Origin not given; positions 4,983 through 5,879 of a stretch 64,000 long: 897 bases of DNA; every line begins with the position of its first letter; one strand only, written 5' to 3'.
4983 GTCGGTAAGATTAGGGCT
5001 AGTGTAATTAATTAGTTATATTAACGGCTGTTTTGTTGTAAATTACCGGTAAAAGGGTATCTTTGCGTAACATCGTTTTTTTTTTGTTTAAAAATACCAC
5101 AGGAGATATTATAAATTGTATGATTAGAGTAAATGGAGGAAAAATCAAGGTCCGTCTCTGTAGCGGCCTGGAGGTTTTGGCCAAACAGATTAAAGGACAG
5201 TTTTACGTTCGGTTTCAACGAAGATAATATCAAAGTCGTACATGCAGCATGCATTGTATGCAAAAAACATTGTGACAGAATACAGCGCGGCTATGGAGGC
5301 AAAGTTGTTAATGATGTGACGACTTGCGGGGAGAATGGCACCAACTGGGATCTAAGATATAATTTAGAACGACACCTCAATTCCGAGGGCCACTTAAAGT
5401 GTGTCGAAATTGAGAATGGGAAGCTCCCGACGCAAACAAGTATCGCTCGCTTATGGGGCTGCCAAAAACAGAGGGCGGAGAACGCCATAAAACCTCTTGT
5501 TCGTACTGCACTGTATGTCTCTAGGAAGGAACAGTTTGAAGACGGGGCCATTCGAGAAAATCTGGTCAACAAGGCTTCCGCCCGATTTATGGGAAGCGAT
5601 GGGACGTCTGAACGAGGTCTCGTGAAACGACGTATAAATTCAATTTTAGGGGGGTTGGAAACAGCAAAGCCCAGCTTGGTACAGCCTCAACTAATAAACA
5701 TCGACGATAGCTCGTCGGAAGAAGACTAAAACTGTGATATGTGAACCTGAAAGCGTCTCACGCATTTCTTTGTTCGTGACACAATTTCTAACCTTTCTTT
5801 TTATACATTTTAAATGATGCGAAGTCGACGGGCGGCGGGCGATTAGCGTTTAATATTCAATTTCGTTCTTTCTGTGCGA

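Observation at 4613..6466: TIR element whose only cargo is an intact BED-zinc-finger ORF: a candidate transposon-encoded DNA-binding regulator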

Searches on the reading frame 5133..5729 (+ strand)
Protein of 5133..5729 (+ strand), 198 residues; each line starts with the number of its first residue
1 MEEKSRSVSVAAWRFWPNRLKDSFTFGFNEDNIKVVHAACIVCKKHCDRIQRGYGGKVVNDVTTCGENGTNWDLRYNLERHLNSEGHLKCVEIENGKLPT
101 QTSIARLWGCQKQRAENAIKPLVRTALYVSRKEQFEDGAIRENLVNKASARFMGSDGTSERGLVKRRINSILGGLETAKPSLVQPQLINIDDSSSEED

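Call 4: search_protein_families(library=pfam, proteins=[window:5133-5729:+], max_evalue=10)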
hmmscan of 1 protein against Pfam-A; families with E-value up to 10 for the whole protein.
window:5133-5729:+ (198 aa): 0 families

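Call 8: find_homologous_proteins(query=window:5133-5729:+, max_evalue=0.01)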
Query window:5133-5729:+ (198 aa): 1 proteins with E <= 0.01 among 95 candidates.
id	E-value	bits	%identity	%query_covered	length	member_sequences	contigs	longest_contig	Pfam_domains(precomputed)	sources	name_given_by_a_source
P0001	3.4e-32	130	87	41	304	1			-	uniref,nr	uniref:uncharacterized protein LOC120332227 n=1 Tax=Styela clava TaxID=7725 RepID=UPI0019396E0E|nr:u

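Call 11: find_encoding_contigs(protein=P0001, flank=10000, max_places=10)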
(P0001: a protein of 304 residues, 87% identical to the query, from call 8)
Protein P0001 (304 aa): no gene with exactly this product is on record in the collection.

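Call 12: find_encoding_contigs(protein=window:5133-5729:+, flank=10000, max_places=10)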
Protein window:5133-5729:+ (198 aa): no gene with exactly this product is on record in the collection.

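Call 14: search_protein_families(library=pfam, proteins=[P0001], max_evalue=10)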
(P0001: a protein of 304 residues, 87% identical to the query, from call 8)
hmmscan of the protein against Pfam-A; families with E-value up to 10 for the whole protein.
P0001 (304 aa): 0 families

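Call 26: search_protein_representatives(protein=window:5133-5729:+)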
Query: 198 residues. Proteins with E-value up to 0.001 (for the whole library): 36; up to 1e-10: 15; up to 1e-30: 1. The best 36 are listed.
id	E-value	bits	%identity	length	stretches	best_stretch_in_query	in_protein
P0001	1.1e-32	129.7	89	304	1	116-198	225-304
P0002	5.6e-30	120.9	47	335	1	1-135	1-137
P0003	3.7e-22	95.4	47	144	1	3-97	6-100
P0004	3.4e-18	82.4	48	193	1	13-97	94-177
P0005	3.9e-18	82.2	43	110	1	12-97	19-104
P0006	1.8e-17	80.1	43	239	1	32-134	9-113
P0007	1.3e-15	74.0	38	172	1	15-134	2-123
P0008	6.6e-15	71.7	46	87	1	49-131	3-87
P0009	2.1e-14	70.1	32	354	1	4-157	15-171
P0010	4.3e-14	69.1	33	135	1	9-134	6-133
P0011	1.8e-13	67.0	40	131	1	3-97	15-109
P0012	1.5e-12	64.0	39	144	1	11-97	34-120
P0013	1.0e-11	61.3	36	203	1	4-95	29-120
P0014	3.0e-11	59.8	48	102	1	26-99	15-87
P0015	5.0e-11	59.1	42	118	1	4-80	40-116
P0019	2.3e-09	53.6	40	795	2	63-134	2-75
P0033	1.5e-05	41.2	28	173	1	6-132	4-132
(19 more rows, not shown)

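Call 28: search_protein_families(library=pfam, proteins=[P0002, P0003, P0004, P0006, P0007, P0009, P0013, P0019, P0033, P0010], max_evalue=1)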
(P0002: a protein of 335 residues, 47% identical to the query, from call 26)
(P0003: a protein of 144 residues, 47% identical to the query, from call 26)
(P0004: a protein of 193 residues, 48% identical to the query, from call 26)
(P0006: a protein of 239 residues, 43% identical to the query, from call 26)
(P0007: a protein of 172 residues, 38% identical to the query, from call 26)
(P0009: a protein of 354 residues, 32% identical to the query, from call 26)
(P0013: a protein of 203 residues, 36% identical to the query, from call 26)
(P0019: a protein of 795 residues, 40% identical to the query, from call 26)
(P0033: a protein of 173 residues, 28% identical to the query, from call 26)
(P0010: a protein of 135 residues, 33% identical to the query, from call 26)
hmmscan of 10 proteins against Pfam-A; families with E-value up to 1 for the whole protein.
P0002 (335 aa): 1 family
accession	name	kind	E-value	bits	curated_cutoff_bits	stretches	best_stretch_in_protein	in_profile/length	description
PF25431.1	zf-C17orf113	-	0.051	13.9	29.5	1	39-93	16-58/63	C17orf113 probable zinc finger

P0003 (144 aa): 1 family
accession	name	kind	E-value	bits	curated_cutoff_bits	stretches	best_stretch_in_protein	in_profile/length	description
PF25431.1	zf-C17orf113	-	0.59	10.5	29.5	1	41-93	15-55/63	C17orf113 probable zinc finger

P0004 (193 aa): 4 families
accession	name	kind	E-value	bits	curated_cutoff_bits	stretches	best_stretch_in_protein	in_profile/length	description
PF11077.13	DUF2616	-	0.0038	17.4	25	1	69-129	5-62/171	Protein of unknown function (DUF2616)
PF25431.1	zf-C17orf113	-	0.013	15.7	29.5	1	109-172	6-57/63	C17orf113 probable zinc finger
PF18098.6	RPN5_C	-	0.072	13.6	22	1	91-112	1-22/33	26S proteasome regulatory subunit RPN5 C-terminal domain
PF23188.1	THU_Piezo1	-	0.091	13.3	27.2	1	11-86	7-80/121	Piezo1-like, transmembrane helical unit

P0006 (239 aa): 1 family
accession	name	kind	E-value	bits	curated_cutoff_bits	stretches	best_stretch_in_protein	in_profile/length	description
PF25431.1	zf-C17orf113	-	0.00092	19.5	29.5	1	15-73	15-61/63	C17orf113 probable zinc finger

P0007 (172 aa): 1 family
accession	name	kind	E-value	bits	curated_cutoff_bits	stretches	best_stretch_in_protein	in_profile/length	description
PF25431.1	zf-C17orf113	-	4.6e-05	23.6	29.5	1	24-79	14-57/63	C17orf113 probable zinc finger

P0009 (354 aa): 2 families
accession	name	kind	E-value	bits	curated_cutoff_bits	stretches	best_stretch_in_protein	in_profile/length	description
PF25431.1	zf-C17orf113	-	0.003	17.8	29.5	1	48-107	14-61/63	C17orf113 probable zinc finger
PF09792.14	But2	-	0.094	13.6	24.2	1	30-139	29-122/141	Ubiquitin 3 binding protein But2 C-terminal domain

P0013 (203 aa): 2 families
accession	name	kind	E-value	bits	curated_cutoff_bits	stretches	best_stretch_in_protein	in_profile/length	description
PF25431.1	zf-C17orf113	-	4.5e-05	23.6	29.5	1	75-121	19-61/63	C17orf113 probable zinc finger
PF04872.18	Pox_L5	-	0.13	12.6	24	1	109-137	39-67/79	Poxvirus L5 protein family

P0019 (795 aa): 1 family
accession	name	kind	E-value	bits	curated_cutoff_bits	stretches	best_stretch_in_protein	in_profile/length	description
PF05699.19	Dimer_Tnp_hAT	-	2.1e-05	24.7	21.4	1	611-684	9-78/84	hAT family C-terminal dimerisation region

P0033 (173 aa): 2 families
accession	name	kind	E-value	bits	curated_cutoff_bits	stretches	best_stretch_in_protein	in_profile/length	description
PF00927.28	Transglut_C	-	0.07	13.7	26.6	1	72-114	60-101/106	Transglutaminase family, C-terminal ig like domain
PF25431.1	zf-C17orf113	-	0.82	10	29.5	0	64-96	29-61/63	C17orf113 probable zinc finger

P0010 (135 aa): 3 families
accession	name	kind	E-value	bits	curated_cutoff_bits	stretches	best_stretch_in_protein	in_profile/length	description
PF21056.3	ZSWIM1-3_RNaseH-like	-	0.0096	16.3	27.2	1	2-95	28-113/128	Zinc finger SWIM domain-containing protein 1/3, RNaseH-like domain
PF14051.11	DPF1-3_N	-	0.06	14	27.6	1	22-59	26-63/72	DPF1-3, N-terminal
PF05641.18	Agenet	-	0.2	12.6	27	1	20-64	3-37/61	Agenet domain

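Call 29: list_cluster_members(proteins=[P0002, P0003, P0004, P0005, P0006, P0007, P0009, P0013, P0019, P0010])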
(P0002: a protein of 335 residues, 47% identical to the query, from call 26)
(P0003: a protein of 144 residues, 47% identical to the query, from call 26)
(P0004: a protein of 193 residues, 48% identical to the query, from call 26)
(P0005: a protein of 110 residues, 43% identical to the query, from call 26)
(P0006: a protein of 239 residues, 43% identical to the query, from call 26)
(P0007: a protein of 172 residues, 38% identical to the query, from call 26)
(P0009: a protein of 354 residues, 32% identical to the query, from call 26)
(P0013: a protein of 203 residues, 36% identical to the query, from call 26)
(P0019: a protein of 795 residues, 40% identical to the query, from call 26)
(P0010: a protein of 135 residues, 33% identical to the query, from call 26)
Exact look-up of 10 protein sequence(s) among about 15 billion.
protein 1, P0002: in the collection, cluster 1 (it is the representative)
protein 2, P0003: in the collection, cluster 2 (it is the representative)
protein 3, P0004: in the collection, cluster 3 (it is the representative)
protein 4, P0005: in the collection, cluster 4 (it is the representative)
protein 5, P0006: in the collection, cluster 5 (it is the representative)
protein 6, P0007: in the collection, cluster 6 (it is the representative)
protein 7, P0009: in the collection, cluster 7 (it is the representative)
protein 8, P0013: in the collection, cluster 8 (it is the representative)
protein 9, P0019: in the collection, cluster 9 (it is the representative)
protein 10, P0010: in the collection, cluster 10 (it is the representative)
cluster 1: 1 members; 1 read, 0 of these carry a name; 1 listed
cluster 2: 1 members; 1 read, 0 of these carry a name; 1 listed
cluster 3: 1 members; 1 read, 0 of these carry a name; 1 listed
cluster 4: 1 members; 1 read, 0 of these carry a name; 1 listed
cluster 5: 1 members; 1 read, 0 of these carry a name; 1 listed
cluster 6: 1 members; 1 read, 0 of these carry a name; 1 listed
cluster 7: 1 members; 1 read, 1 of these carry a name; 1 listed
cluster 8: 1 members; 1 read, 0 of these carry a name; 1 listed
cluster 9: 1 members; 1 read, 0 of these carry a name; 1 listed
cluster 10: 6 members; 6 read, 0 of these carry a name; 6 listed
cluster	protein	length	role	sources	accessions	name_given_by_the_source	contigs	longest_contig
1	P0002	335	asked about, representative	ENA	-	-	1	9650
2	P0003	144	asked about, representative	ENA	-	-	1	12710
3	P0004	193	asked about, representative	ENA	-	-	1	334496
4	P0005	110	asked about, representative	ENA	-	-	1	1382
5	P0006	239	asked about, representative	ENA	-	-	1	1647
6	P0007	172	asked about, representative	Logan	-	-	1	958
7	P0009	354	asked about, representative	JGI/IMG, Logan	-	hypothetical protein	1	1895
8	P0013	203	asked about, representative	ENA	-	-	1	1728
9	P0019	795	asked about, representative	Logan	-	-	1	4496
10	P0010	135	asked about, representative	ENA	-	-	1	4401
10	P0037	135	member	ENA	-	-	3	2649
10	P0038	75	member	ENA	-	-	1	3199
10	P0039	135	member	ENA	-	-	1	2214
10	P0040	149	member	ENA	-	-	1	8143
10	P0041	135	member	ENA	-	-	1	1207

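Call 30: find_encoding_contigs(protein=P0019, flank=6000, max_places=6)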
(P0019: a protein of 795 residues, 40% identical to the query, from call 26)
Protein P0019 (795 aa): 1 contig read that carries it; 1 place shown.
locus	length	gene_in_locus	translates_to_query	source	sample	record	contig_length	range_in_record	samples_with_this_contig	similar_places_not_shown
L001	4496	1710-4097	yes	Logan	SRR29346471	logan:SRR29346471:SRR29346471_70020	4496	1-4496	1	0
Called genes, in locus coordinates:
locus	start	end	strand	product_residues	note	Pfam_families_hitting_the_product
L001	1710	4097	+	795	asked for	PF05699:Dimer_Tnp_hAT (faint)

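Call 31: find_encoding_contigs(protein=P0002, flank=8000, max_places=4)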
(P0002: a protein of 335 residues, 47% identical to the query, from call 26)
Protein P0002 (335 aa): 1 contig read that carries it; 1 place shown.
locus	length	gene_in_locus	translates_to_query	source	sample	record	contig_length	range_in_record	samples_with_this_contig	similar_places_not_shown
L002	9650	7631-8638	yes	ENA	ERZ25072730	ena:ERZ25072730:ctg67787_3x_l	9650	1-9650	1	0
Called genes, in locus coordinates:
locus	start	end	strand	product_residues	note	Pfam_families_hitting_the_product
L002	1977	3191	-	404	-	PF24764:rva_4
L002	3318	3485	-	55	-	-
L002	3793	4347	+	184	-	PF13843:DDE_Tnp_1_7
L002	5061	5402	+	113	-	-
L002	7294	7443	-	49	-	-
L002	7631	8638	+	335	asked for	-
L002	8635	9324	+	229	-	-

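Call 32: find_encoding_contigs(protein=P0004, flank=8000, max_places=4)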
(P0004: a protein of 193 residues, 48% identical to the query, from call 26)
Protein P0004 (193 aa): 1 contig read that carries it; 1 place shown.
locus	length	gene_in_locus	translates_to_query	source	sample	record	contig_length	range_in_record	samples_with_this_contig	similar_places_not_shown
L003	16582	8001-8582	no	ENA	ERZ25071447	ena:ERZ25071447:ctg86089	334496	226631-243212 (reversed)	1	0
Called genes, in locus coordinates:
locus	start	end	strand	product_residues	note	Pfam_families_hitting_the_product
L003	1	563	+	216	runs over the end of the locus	-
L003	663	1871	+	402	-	PF25273:DUF7869 (weak)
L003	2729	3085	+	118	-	PF20700:Mutator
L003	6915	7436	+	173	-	-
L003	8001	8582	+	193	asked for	-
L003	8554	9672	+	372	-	-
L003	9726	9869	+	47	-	-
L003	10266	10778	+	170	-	PF27046:FAM200-GTF2IRD2-like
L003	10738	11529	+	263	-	PF27046:FAM200-GTF2IRD2-like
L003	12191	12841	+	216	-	PF20700:Mutator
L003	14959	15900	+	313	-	PF13843:DDE_Tnp_1_7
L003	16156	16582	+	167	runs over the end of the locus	-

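Call 33: find_encoding_contigs(protein=P0003, flank=8000, max_places=4)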
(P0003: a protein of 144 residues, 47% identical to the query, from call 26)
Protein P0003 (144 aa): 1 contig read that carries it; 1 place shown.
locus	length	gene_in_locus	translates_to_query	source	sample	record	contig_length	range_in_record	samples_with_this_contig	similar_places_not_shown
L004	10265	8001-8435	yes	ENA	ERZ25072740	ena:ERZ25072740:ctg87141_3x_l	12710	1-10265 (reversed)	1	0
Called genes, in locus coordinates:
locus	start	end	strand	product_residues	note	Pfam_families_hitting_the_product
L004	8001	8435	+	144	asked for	-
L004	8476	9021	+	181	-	-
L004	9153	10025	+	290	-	-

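Call 50: search_solved_structures(query=P0019, max_evalue=1)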
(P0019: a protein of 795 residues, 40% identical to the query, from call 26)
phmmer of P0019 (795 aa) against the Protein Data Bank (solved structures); distinct sequences matched with E-value up to 1: 1.
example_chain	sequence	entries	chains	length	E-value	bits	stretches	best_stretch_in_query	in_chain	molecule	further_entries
5ng7_A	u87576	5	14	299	0.89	10.8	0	265-382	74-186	epoxide hydrolase | Alpha/beta epoxide hydrolase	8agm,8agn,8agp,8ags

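Call 63: find_homologous_proteins(query=P0019, max_evalue=0.00001)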
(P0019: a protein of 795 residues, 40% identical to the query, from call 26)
Query P0019 (795 aa): 3 proteins with E <= 0.00001 among 8000 candidates.
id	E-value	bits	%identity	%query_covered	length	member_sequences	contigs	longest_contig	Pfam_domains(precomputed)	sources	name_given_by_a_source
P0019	0.0e+0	1815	100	100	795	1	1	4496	PF05699.20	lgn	-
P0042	4.3e-138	480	54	52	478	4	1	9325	-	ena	-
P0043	3.7e-44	169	27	49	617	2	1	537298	PF14291.12,PF27073.1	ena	-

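Call 67: search_protein_families(library=pfam, proteins=[P0043, P0042, L004:9153-10025:+, L004:8476-9021:+, L002:8635-9324:+], max_evalue=0.1)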
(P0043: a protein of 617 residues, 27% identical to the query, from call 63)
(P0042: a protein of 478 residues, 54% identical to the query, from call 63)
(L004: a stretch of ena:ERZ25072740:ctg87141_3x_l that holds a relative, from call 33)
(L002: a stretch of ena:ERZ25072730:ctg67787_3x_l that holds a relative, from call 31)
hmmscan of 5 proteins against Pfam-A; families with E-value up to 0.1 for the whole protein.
P0043 (617 aa): 2 families
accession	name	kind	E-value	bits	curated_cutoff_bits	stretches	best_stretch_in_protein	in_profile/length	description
PF05699.19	Dimer_Tnp_hAT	-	0.00079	19.6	21.4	1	542-594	26-78/84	hAT family C-terminal dimerisation region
PF14291.11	DUF4371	-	0.0037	17.6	32.1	1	125-215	147-235/237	Domain of unknown function (DUF4371)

P0042 (478 aa): 0 families

L004:9153-10025:+ (290 aa): 0 families

L004:8476-9021:+ (181 aa): 0 families

L002:8635-9324:+ (229 aa): 1 family
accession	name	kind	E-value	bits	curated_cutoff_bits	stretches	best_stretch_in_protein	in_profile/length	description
PF00261.25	Tropomyosin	-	0.044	13.7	38.6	1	99-142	161-204/242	Tropomyosin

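Call 69: search_solved_structures(query=A4, max_evalue=10)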
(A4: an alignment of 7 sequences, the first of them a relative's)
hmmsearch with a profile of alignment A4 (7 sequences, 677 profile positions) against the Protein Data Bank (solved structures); distinct sequences matched with E-value up to 10: 0.

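Call 82: find_encoding_contigs(protein=P0042, flank=8000, max_places=4)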
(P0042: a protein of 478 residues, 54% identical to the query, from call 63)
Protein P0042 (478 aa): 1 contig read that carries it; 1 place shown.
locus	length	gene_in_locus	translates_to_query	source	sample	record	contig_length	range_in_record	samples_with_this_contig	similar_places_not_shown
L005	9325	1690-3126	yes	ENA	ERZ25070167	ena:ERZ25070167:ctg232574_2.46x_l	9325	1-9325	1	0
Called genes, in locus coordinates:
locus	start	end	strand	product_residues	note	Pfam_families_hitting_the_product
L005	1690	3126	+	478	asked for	-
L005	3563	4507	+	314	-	-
